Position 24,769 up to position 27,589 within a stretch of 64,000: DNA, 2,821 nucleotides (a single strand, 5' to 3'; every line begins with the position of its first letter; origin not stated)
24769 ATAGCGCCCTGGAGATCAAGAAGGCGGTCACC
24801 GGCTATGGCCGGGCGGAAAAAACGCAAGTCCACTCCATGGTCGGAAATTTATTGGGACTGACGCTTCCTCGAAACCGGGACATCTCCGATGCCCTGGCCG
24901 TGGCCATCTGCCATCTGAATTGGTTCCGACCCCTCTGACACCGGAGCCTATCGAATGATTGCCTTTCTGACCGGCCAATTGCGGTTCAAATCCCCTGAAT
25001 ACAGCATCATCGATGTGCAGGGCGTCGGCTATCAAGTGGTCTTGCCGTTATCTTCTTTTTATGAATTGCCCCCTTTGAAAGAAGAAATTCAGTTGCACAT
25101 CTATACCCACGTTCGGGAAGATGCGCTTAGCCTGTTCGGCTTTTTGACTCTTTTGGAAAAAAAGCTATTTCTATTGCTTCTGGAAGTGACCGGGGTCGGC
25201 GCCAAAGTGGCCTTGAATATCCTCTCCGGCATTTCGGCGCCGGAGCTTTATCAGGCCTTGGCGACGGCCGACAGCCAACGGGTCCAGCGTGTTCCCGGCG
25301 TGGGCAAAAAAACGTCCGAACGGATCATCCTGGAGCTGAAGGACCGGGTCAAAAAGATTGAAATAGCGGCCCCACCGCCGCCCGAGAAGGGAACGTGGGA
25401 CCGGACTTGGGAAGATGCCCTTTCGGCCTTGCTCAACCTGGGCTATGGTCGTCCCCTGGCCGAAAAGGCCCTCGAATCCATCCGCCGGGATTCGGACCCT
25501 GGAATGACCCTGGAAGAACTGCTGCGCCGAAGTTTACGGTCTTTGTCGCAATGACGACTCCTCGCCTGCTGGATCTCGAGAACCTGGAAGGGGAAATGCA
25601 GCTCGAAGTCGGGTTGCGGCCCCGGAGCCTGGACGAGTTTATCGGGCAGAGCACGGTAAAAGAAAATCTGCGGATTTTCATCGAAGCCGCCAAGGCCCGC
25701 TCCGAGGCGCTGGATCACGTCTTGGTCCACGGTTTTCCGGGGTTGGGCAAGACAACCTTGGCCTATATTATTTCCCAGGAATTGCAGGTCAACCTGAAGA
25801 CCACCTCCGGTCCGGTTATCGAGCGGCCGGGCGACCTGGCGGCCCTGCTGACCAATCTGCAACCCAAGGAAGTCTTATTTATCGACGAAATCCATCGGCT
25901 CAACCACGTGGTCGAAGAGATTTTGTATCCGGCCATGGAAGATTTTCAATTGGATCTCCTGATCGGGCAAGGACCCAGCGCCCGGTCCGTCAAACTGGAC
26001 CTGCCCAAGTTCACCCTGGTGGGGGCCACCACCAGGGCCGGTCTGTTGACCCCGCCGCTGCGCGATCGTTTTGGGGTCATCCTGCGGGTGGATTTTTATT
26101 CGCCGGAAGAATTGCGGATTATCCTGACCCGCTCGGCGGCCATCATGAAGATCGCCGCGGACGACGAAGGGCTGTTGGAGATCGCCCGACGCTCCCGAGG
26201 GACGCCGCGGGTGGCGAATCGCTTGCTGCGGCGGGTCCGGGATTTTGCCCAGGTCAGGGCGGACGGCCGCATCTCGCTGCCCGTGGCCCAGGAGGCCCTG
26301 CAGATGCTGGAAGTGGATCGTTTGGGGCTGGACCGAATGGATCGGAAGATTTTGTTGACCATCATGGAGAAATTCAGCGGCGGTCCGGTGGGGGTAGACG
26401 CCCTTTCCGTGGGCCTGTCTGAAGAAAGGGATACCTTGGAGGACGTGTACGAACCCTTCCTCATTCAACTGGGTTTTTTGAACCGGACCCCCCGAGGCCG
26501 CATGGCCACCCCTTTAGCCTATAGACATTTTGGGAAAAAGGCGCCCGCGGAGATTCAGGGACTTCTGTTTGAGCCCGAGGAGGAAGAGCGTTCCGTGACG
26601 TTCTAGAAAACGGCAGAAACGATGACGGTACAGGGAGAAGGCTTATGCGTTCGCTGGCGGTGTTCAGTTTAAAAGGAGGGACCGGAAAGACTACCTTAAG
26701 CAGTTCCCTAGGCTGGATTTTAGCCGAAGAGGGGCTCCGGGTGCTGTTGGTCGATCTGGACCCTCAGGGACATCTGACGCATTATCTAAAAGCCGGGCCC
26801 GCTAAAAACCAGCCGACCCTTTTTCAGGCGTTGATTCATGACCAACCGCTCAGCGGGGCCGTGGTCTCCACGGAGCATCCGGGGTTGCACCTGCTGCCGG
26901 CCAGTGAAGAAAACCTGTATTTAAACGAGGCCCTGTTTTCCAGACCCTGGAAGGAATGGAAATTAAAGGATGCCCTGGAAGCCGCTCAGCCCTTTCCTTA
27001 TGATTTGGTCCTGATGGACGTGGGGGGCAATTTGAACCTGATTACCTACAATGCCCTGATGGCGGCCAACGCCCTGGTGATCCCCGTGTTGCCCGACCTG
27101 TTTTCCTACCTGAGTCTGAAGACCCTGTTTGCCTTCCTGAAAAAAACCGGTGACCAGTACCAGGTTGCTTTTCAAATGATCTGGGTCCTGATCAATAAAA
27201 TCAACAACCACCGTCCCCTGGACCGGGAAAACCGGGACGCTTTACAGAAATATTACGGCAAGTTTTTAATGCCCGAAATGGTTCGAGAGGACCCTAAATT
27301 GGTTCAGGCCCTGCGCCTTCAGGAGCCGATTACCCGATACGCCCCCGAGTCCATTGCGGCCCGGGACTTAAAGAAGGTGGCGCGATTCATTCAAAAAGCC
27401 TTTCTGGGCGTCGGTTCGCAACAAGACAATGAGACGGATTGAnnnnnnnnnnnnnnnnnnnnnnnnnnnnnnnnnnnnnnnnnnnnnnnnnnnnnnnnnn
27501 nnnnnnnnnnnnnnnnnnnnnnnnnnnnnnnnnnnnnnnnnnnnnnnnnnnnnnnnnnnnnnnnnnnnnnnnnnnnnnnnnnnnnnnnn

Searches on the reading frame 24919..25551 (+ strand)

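Call 17: search_protein_families(library=pfam, proteins=[window:24919-25551:+], max_evalue=0.01)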
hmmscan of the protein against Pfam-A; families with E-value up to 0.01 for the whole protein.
window:24919-25551:+ (211 aa): 6 families
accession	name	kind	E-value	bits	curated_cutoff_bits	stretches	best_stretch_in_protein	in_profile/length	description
PF01330.27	RuvA_N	-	5.8e-22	78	23.6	1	13-74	1-61/61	RuvA N terminal domain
PF14520.12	HHH_5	-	5e-17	62.6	27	1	84-142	1-57/57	Helix-hairpin-helix domain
PF07499.19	RuvA_C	-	3.5e-13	50.2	24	1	164-210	3-47/47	RuvA, C-terminal domain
PF12826.13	HHH_2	-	0.00042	20.9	27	0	112-137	27-52/64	Helix-hairpin-helix motif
PF12836.13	HHH_3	-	0.0037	17.8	27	0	116-137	10-31/65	Helix-hairpin-helix motif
PF00633.29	HHH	-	0.0051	17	24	0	123-137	14-28/30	Helix-hairpin-helix motif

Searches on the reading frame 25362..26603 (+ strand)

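Call 17: search_protein_families(library=pfam, proteins=[window:25362-26603:+], max_evalue=0.01)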
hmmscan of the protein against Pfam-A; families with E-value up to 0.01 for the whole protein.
window:25362-26603:+ (414 aa): 11 families
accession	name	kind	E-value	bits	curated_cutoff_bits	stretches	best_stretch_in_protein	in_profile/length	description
PF05496.18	RuvB_N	-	3.6e-80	267.8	27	1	85-242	1-158/159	Holliday junction DNA helicase RuvB P-loop domain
PF17864.7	AAA_lid_4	-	6.6e-31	106.3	27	1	246-319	1-74/74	RuvB AAA lid domain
PF05491.19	RuvB_C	-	2e-24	85.7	24.7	1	321-390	2-71/72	RuvB C-terminal winged helix domain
PF00004.35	AAA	-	1.4e-19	71.2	21.2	1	120-244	1-130/131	ATPase family associated with various cellular activities (AAA)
PF07728.20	AAA_5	-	4e-07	30.6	22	1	119-237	1-139/139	AAA domain (dynein-related subfamily)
PF06068.19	TIP49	-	0.00013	21.8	23.8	1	91-144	24-77/347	TIP49 P-loop domain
PF13173.12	AAA_14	-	0.00034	21.1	27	1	120-190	5-84/129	AAA domain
PF13191.12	AAA_16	-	0.00079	20.4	32.6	0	93-135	2-42/167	AAA ATPase domain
PF20720.3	nSTAND3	-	0.0018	18.4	27.2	1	108-177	8-74/155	Novel STAND NTPase 3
PF13401.12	AAA_22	-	0.0028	18.4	27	0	119-141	7-29/130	AAA domain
PF07726.17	AAA_3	-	0.0034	17.7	27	0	119-146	1-28/131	ATPase family associated with various cellular activities (AAA)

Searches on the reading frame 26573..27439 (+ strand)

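Call 38: search_protein_families(library=pfam, proteins=[window:26573-27439:+], max_evalue=0.01)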
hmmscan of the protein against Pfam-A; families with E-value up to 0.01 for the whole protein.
window:26573-27439:+ (289 aa): 8 families
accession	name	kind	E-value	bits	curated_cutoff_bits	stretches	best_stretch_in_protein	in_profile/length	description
PF13614.12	AAA_31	-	6.1e-33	114.7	27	1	25-199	1-174/177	AAA domain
PF01656.29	CbiA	-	1.9e-19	70.3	25.4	1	28-248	1-120/125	CobQ/CobB/MinD/ParA nucleotide binding domain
PF06564.18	CBP_BcsQ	-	4.3e-19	69.4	21.3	1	25-271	1-231/234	Cellulose biosynthesis protein BcsQ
PF10609.15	ParA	-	3.4e-07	30.4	27.1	1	26-67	4-45/246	NUBPL iron-transfer P-loop NTPase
PF02374.21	ArsA_ATPase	-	3.6e-07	30.1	24.3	1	30-70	5-45/305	Anion-transporting ATPase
PF09140.17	MipZ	-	2e-05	24.5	20.7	1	33-74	8-50/262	ATPase MipZ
PF00142.24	Fer4_NifH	-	0.00015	21.8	25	1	29-87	4-59/271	4Fe-4S iron sulfur cluster binding proteins, NifH/frxC family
PF07015.17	VirC1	-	0.0022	17.8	24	0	25-71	1-47/231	VirC1 protein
